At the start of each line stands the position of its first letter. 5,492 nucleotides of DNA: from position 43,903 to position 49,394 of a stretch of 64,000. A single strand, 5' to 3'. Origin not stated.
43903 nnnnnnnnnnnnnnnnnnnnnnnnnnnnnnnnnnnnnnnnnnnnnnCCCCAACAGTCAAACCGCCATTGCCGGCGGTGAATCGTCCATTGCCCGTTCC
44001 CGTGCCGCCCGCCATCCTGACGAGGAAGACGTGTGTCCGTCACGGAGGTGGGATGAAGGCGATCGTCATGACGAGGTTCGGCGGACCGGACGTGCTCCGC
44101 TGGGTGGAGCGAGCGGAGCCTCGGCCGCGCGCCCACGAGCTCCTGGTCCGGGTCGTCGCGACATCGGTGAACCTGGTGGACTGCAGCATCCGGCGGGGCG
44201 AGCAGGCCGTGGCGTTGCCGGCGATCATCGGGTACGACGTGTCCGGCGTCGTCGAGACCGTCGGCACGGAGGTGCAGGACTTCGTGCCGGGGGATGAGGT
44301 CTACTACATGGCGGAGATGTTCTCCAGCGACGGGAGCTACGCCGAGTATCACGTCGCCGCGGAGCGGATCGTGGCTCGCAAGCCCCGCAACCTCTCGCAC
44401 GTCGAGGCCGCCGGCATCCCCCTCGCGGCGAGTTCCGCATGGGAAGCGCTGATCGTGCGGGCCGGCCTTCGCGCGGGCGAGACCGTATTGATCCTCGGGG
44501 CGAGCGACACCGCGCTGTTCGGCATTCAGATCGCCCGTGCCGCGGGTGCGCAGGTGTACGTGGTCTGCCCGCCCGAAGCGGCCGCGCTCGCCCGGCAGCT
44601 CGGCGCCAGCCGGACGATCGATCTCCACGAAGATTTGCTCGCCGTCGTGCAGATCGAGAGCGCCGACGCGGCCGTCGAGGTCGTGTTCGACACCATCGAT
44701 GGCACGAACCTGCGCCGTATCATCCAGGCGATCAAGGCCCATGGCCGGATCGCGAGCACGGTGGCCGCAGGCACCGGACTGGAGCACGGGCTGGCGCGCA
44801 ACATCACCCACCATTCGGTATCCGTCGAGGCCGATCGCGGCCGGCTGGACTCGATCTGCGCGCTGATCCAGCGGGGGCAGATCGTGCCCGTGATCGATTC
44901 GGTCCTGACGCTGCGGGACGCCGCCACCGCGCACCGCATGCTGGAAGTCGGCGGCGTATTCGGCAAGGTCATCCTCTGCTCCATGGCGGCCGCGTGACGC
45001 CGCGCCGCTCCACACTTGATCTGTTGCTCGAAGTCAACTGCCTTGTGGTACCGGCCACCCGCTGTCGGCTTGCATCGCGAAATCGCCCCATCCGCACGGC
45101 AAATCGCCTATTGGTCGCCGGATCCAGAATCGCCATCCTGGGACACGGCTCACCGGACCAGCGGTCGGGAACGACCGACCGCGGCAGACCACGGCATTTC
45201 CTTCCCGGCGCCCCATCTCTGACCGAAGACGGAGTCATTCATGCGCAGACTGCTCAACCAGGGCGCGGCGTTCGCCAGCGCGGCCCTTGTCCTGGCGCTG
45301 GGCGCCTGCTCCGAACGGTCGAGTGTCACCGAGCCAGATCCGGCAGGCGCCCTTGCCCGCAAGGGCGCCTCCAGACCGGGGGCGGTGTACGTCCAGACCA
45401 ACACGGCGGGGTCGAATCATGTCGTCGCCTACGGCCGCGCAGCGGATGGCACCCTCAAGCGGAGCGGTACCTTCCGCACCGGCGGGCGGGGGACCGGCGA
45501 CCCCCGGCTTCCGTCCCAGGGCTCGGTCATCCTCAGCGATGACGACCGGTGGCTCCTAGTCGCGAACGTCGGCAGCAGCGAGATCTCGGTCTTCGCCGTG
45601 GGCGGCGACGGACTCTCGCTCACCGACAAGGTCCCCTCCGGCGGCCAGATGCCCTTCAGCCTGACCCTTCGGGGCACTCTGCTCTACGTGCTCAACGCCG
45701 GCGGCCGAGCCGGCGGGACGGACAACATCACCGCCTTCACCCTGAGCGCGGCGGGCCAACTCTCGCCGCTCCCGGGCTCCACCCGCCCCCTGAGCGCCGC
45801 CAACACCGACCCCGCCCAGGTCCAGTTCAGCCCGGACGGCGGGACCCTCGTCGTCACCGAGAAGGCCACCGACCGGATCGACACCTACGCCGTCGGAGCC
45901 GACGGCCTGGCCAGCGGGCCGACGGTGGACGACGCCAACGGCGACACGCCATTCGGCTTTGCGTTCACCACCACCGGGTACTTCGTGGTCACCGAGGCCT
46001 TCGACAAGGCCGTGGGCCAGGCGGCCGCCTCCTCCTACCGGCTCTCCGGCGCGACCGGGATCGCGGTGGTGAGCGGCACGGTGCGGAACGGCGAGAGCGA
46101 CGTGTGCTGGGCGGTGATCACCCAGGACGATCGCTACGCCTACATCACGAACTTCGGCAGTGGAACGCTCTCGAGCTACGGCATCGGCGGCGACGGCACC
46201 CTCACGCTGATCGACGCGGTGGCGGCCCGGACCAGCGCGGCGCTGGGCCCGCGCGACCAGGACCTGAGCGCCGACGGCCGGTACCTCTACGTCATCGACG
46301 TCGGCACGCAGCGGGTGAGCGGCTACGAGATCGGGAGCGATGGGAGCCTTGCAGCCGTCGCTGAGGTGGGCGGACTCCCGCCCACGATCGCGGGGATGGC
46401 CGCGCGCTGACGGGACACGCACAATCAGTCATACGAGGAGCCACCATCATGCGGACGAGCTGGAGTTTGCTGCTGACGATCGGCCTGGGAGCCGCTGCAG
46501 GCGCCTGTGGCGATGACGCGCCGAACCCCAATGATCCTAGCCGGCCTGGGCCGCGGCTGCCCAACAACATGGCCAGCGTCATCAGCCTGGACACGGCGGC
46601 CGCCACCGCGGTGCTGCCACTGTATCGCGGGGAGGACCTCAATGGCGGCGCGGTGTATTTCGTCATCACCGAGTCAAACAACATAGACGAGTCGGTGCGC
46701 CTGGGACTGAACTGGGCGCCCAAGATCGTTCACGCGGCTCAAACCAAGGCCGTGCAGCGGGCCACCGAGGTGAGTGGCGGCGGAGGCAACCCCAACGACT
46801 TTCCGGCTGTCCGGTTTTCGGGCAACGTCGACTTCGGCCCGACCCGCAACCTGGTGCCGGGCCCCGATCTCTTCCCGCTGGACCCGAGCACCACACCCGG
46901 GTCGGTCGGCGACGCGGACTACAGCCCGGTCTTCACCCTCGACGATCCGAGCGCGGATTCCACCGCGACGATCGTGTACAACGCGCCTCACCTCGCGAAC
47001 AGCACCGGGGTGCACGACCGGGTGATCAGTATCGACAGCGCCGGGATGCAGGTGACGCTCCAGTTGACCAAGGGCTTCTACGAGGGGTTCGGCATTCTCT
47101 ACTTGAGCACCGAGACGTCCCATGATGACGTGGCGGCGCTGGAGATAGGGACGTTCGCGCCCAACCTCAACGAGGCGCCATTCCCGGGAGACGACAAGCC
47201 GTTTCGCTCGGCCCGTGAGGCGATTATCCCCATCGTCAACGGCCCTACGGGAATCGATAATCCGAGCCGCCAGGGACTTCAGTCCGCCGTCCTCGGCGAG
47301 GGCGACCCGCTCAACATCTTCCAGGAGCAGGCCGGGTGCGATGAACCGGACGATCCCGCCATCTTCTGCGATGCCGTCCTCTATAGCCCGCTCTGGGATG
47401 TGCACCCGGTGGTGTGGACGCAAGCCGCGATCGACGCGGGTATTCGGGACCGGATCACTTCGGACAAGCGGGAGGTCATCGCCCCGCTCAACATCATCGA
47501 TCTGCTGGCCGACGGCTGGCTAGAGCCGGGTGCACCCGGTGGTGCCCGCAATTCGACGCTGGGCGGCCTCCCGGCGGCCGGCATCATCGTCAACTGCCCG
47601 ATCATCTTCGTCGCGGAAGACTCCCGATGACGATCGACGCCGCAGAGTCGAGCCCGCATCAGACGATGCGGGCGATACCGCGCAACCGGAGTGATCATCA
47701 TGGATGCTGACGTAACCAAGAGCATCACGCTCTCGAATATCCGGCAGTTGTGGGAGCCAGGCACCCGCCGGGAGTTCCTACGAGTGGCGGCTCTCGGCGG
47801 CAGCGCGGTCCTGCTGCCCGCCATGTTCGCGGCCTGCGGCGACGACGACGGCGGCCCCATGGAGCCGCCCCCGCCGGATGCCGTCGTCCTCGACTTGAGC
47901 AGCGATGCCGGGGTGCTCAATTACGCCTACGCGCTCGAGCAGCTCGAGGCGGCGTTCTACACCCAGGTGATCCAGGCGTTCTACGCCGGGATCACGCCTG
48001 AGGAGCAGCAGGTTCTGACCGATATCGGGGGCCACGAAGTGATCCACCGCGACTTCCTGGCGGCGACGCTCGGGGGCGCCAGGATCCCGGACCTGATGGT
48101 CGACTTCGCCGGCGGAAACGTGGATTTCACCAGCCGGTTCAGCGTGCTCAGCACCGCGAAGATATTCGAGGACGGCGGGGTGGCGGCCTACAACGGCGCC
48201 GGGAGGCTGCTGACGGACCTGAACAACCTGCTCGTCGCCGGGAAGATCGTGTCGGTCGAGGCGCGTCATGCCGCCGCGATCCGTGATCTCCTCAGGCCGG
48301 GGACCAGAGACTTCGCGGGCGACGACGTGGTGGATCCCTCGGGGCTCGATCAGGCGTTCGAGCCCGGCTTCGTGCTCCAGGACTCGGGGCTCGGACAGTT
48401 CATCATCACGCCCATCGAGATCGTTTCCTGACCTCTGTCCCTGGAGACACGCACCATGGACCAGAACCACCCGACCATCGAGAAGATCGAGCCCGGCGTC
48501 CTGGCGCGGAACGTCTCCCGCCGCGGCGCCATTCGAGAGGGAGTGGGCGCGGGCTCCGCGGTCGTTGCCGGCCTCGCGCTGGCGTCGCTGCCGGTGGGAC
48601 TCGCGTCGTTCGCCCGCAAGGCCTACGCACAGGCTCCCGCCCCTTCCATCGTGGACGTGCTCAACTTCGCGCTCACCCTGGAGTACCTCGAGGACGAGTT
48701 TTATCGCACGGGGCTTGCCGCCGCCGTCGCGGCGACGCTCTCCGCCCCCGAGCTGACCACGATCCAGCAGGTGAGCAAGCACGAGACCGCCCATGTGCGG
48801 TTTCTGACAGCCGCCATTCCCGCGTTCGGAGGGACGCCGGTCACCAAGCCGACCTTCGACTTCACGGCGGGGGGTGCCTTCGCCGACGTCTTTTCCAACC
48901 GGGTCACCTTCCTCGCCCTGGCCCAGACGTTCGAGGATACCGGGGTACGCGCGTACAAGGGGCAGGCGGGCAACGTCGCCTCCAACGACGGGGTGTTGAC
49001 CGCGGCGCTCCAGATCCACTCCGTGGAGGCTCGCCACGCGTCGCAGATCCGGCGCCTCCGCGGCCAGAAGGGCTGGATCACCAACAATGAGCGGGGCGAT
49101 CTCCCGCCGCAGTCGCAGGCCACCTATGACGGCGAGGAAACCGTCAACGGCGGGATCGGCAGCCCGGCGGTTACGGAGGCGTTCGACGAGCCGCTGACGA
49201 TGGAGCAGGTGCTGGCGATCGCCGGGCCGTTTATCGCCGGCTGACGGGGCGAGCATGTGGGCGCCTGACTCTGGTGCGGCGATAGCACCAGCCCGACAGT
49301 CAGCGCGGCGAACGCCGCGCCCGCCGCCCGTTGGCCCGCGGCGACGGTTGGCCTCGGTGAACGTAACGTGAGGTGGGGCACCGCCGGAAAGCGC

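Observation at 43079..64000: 21-kb all-plus-strand block that reads like an AraC-headed oxidant/electrophile and desiccation stress island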

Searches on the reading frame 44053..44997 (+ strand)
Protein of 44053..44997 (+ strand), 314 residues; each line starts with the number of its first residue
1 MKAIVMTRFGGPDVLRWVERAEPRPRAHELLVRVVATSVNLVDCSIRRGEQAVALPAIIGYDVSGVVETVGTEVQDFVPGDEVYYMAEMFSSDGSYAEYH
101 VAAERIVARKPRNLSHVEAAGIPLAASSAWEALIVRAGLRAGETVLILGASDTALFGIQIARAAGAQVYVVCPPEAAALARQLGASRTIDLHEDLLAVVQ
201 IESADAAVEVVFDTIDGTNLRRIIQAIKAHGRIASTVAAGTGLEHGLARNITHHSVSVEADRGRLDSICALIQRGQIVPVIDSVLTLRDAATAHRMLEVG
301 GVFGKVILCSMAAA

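Call 6: search_protein_families(library=pfam, proteins=[window:44053-44997:+], max_evalue=0.01)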
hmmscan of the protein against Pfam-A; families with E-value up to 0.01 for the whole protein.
window:44053-44997:+ (314 aa): 3 families
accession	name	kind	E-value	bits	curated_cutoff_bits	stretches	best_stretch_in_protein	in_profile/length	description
PF13602.12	ADH_zinc_N_2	-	2.9e-16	61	27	1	183-308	1-134/134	Zinc-binding dehydrogenase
PF08240.17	ADH_N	-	8.6e-16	58.5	23.5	1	27-111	2-103/104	Alcohol dehydrogenase GroES-like domain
PF00107.32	ADH_zinc_N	-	2.6e-12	47.2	31.8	1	155-258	4-109/129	Zinc-binding dehydrogenase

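Call 32: search_protein_families(library=ncbifam, proteins=[window:44053-44997:+], max_evalue=0.001)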
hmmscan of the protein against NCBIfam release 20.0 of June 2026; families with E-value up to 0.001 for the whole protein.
window:44053-44997:+ (314 aa): 22 families
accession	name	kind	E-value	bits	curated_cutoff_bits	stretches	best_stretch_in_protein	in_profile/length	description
TIGR02824.1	quinone_pig3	subfamily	3.2e-52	177.6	296.8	1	1-308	1-323/325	putative NAD(P)H quinone oxidoreductase, PIG3 family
TIGR02817.1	adh_fam_1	subfamily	1.7e-40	139.5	284.05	1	13-235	15-245/336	zinc-binding alcohol dehydrogenase family protein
NF008024.0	PRK10754.1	subfamily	3.8e-25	88.6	348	1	3-299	4-316/327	NADPH:quinone reductase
TIGR01751.1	crot-CoA-red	equivalog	2.5e-20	72.6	378.55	1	92-193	138-243/398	crotonyl-CoA carboxylase/reductase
NF010344.0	PRK13771.1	subfamily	9e-20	70.9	349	2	1-93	1-90/334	putative alcohol dehydrogenase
NF041172.1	AcrlCoa_red_Thmprot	equivalog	1.4e-18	67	500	2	93-308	115-332/334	acryloyl-CoA reductase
NF041183.1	Pks2_ls1_myc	equivalog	1.2e-17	62.2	2400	1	25-308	1430-1727/2086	sulfolipid-1 biosynthesis phthioceranic/hydroxyphthioceranic acid synthase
NF003808.0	PRK05396.1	equivalog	6.8e-17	61.3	380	2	92-308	117-338/341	L-threonine 3-dehydrogenase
TIGR03989.1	Rxyl_3153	subfamily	1e-16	61.2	440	2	93-236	138-286/370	NDMA-dependent alcohol dehydrogenase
TIGR00692.1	tdh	equivalog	1.5e-16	60.4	458.35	2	92-308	115-338/340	L-threonine 3-dehydrogenase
TIGR02823.1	oxido_YhdH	subfamily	4.3e-15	55.4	297.25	1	26-243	25-249/324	acrylyl-CoA reductase family protein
NF041097.1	keto_inos_dh_IolM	equivalog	1.9e-14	53.1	450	2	90-241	147-315/389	scyllo-inosose 3-dehydrogenase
TIGR02818.1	adh_III_F_hyde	equivalog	1.2e-12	47.6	543.95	2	15-84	14-84/368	S-(hydroxymethyl)glutathione dehydrogenase/class III alcohol dehydrogenase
TIGR02822.1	adh_fam_2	subfamily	4.4e-12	45.7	283.5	2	91-190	116-215/329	zinc-binding alcohol dehydrogenase family protein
NF007642.0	PRK10309.1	equivalog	8.3e-11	41.7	550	1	92-193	113-214/347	galactitol-1-phosphate 5-dehydrogenase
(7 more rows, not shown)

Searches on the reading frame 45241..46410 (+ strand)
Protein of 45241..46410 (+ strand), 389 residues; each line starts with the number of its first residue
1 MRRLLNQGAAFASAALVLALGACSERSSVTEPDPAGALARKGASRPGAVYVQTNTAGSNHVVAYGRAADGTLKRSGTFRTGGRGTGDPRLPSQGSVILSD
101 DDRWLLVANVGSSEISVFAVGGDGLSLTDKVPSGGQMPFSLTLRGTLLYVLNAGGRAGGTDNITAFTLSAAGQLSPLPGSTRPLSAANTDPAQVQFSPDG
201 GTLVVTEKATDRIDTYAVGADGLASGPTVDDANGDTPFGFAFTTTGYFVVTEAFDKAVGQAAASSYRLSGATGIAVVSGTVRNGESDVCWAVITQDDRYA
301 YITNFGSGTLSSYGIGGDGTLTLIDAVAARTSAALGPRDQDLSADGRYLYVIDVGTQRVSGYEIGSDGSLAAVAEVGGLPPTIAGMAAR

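Call 6: search_protein_families(library=pfam, proteins=[window:45241-46410:+], max_evalue=0.01)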
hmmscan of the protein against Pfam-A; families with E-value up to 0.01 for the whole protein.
window:45241-46410:+ (389 aa): 1 family
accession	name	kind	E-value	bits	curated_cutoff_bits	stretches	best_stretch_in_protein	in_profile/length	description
PF10282.15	Lactonase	-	2.1e-24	86.8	21.7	3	256-376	56-185/344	Lactonase, 7-bladed beta-propeller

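Call 32: search_protein_families(library=ncbifam, proteins=[window:45241-46410:+], max_evalue=0.001)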
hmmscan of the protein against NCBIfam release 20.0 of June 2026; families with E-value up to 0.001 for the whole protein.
window:45241-46410:+ (389 aa): 4 families
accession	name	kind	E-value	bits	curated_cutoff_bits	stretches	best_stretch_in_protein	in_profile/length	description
NF050136.1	PGL_lacton_Staph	exception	6.5e-13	48.4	500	1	194-351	148-303/341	6-phosphogluconolactonase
NF008258.1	PRK11028.1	equivalog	1.3e-07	31.1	370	0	293-369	236-310/330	6-phosphogluconolactonase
NF052342.1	hydrazine_BC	exception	0.00014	20.2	1250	0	322-375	333-386/690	hydrazine synthase subunit beta-gamma fusion subunit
TIGR02276.1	beta_rpt_yvtn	repeat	0.00084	19.3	27.85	0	102-142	3-40/42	beta-propeller repeat protein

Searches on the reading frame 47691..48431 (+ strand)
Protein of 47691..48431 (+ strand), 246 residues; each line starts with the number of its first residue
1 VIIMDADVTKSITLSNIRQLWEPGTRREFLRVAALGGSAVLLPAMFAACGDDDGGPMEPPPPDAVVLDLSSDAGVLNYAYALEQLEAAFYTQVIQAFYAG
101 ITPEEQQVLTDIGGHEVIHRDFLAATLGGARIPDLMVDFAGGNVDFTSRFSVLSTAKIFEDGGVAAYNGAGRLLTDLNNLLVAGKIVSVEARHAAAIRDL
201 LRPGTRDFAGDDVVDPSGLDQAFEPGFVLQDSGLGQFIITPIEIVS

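Call 6: search_protein_families(library=pfam, proteins=[window:47691-48431:+], max_evalue=0.01)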
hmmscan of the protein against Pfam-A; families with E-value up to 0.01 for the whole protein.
window:47691-48431:+ (246 aa): 1 family
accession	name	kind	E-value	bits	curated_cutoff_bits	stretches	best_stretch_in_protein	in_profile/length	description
PF13668.12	Ferritin_2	-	3e-37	128.3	24.7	1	71-201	1-136/138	Ferritin-like domain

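Call 32: search_protein_families(library=ncbifam, proteins=[window:47691-48431:+], max_evalue=0.001)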
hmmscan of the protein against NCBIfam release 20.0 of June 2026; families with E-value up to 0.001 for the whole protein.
window:47691-48431:+ (246 aa): 0 families

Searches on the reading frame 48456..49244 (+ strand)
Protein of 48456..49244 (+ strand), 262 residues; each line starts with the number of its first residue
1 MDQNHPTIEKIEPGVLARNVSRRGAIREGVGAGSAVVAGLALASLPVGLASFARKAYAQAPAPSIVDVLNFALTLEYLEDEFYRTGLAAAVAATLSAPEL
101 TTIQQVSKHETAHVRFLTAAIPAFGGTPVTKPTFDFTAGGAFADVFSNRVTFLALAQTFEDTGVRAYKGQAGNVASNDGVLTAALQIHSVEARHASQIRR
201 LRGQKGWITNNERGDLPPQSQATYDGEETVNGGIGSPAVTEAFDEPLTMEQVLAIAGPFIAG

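Call 6: search_protein_families(library=pfam, proteins=[window:48456-49244:+], max_evalue=0.01)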
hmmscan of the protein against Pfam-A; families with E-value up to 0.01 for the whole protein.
window:48456-49244:+ (262 aa): 1 family
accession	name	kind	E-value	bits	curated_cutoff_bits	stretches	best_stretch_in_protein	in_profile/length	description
PF13668.12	Ferritin_2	-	1.1e-42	145.9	24.7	1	66-203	3-137/138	Ferritin-like domain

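Call 8: find_encoding_contigs(protein=window:48456-49244:+, flank=10000, max_places=6)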
Protein window:48456-49244:+ (262 aa): no gene with exactly this product is on record in the collection.

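Call 32: search_protein_families(library=ncbifam, proteins=[window:48456-49244:+], max_evalue=0.001)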
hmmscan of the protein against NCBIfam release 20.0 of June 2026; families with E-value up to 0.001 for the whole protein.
window:48456-49244:+ (262 aa): 0 families

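Call 69: search_solved_structures(query=window:48456-49244:+, max_evalue=0.01)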
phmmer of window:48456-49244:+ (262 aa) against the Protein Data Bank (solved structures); distinct sequences matched with E-value up to 0.01: 0.
